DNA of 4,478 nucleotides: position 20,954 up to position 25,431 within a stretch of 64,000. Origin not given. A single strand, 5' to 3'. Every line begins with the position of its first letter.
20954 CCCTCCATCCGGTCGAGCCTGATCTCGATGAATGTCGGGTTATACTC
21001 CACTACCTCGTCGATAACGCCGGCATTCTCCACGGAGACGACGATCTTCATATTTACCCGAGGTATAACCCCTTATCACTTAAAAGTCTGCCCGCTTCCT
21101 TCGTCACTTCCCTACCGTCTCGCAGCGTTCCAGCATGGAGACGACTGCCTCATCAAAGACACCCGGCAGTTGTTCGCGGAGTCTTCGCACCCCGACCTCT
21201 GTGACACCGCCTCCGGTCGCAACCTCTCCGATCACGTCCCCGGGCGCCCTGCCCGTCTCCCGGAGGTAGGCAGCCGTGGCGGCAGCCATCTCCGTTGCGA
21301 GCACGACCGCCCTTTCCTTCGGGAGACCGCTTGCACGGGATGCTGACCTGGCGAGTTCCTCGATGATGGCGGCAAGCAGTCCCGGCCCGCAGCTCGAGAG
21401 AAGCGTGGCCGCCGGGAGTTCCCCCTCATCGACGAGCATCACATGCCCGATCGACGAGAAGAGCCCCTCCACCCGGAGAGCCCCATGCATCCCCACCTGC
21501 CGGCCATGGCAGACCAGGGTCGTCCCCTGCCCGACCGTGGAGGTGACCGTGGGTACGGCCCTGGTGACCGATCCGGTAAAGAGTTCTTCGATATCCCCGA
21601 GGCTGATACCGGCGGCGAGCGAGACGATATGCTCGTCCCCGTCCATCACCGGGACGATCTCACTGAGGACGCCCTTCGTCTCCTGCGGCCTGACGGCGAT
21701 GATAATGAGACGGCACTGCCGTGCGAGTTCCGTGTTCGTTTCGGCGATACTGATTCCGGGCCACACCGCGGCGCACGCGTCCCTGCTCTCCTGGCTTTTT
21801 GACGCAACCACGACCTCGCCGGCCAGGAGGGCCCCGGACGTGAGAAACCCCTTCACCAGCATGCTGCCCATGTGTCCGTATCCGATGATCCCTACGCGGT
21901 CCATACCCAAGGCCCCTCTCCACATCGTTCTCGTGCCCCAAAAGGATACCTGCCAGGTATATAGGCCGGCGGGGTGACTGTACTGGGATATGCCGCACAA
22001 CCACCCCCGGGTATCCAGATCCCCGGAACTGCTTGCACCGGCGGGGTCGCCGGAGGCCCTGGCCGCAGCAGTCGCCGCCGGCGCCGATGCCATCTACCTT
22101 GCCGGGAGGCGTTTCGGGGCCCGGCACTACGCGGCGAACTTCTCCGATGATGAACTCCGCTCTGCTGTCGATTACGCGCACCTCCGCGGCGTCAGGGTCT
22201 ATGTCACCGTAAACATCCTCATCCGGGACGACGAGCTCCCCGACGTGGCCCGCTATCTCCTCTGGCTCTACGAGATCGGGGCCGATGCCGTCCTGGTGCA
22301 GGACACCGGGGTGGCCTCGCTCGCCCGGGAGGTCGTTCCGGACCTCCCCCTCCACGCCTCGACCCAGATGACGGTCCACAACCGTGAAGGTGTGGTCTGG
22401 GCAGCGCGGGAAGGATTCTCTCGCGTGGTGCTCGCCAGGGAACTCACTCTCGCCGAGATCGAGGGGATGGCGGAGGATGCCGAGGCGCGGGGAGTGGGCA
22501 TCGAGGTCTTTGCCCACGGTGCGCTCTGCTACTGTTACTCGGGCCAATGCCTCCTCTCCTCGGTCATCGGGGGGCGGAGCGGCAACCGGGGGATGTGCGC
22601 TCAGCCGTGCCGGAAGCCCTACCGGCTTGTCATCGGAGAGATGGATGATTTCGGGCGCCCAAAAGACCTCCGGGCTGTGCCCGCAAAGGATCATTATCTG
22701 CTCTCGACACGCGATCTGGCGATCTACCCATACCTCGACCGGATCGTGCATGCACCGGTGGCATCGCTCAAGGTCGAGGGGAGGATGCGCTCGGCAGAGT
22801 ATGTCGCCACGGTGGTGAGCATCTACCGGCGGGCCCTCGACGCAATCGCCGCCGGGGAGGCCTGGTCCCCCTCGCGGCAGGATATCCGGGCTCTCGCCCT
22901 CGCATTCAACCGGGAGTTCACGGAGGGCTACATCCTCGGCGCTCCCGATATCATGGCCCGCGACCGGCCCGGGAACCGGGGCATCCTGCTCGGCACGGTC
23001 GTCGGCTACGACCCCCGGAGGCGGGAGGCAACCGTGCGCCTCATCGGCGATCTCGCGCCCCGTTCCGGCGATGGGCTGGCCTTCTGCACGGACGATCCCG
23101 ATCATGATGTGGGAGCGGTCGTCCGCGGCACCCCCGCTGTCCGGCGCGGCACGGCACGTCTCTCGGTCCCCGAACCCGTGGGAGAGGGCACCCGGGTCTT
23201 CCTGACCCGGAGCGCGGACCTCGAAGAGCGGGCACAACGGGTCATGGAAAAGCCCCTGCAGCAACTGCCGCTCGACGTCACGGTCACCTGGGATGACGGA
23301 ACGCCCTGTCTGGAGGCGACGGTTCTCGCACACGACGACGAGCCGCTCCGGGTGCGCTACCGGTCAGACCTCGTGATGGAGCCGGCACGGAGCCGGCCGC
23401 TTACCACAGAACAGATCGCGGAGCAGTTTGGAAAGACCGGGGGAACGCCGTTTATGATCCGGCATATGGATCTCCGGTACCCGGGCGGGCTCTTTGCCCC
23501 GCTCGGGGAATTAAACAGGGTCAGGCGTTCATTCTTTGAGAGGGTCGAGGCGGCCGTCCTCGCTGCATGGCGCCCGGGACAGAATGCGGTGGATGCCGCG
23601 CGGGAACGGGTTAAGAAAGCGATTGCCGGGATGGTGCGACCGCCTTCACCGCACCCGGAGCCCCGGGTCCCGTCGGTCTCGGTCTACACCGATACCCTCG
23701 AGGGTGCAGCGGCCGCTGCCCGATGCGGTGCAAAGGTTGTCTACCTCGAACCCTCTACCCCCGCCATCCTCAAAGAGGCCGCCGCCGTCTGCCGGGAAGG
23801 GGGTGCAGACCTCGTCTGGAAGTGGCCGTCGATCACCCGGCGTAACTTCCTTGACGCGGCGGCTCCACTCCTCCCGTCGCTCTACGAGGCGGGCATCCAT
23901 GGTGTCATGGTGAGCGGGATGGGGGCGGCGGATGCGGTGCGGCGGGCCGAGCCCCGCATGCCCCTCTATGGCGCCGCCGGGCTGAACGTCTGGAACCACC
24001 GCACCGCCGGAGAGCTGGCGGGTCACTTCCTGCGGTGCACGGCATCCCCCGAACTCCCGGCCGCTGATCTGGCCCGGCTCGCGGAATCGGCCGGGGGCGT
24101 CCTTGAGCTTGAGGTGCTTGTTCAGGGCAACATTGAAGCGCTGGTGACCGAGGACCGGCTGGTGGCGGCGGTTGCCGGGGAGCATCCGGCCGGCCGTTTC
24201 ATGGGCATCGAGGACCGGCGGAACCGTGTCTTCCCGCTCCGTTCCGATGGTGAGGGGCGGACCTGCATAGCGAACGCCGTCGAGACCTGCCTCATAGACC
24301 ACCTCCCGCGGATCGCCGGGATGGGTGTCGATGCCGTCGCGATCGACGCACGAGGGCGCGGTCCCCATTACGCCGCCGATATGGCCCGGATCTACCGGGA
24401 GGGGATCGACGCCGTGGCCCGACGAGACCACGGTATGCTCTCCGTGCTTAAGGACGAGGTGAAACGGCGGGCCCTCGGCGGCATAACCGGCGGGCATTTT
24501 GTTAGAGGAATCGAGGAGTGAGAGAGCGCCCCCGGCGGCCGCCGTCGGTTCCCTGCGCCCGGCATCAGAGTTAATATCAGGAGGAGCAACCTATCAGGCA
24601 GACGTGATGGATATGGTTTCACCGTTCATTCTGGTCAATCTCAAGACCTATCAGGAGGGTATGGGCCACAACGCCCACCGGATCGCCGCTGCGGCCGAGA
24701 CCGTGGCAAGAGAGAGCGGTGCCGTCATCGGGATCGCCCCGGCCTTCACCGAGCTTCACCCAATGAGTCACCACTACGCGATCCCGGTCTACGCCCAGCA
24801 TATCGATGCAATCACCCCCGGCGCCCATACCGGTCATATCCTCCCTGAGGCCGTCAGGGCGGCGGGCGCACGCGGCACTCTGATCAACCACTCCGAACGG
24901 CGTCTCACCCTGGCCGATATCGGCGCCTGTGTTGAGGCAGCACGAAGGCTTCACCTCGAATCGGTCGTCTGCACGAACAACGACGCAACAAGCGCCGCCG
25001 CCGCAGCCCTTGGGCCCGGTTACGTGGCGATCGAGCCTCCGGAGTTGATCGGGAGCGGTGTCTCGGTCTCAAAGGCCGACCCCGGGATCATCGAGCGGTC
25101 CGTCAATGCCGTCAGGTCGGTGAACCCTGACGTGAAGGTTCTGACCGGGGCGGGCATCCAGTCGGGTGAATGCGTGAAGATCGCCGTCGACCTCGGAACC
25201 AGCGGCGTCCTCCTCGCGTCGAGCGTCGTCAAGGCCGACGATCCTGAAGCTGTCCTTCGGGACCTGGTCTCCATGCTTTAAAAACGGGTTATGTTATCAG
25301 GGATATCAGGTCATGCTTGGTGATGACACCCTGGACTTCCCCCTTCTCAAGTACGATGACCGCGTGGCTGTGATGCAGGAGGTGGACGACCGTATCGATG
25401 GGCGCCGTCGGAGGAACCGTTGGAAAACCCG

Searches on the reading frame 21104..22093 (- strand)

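Call 107: search_protein_families(library=pfam, max_evalue=0.0001, proteins=[window:21104-22093:-])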
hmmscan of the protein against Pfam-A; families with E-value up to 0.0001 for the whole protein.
window:21104-22093:- (329 aa): 3 families
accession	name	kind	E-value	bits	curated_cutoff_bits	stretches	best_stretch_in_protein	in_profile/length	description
PF14748.11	P5CR_dimer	-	1.1e-15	58.3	25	1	224-325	2-103/105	Pyrroline-5-carboxylate reductase dimerisation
PF03807.23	F420_oxidored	-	4.4e-14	53.3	21.6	1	66-162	1-94/94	NADP oxidoreductase coenzyme F420-dependent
PF03446.21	NAD_binding_2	-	2.5e-06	28.1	21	1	66-159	1-92/161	NAD binding domain of 6-phosphogluconate dehydrogenase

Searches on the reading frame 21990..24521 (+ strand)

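Call 107: search_protein_families(library=pfam, max_evalue=0.0001, proteins=[window:21990-24521:+])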
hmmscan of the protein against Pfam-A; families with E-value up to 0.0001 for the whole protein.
window:21990-24521:+ (843 aa): 2 families
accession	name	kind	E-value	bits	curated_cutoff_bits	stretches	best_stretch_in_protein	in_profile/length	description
PF01136.24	Peptidase_U32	-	1.2e-99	332.8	22.4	2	84-320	2-232/233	Peptidase family U32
PF12392.13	DUF3656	-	1.2e-20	74.7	22.1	1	403-523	1-108/109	Collagenase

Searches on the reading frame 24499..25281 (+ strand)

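Call 107: search_protein_families(library=pfam, max_evalue=0.0001, proteins=[window:24499-25281:+])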
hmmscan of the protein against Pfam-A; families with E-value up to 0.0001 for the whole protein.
window:24499-25281:+ (260 aa): 1 family
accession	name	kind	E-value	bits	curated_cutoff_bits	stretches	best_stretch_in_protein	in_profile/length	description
PF00121.24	TIM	-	8.2e-41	140.6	20.1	1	42-250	1-239/245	Triosephosphate isomerase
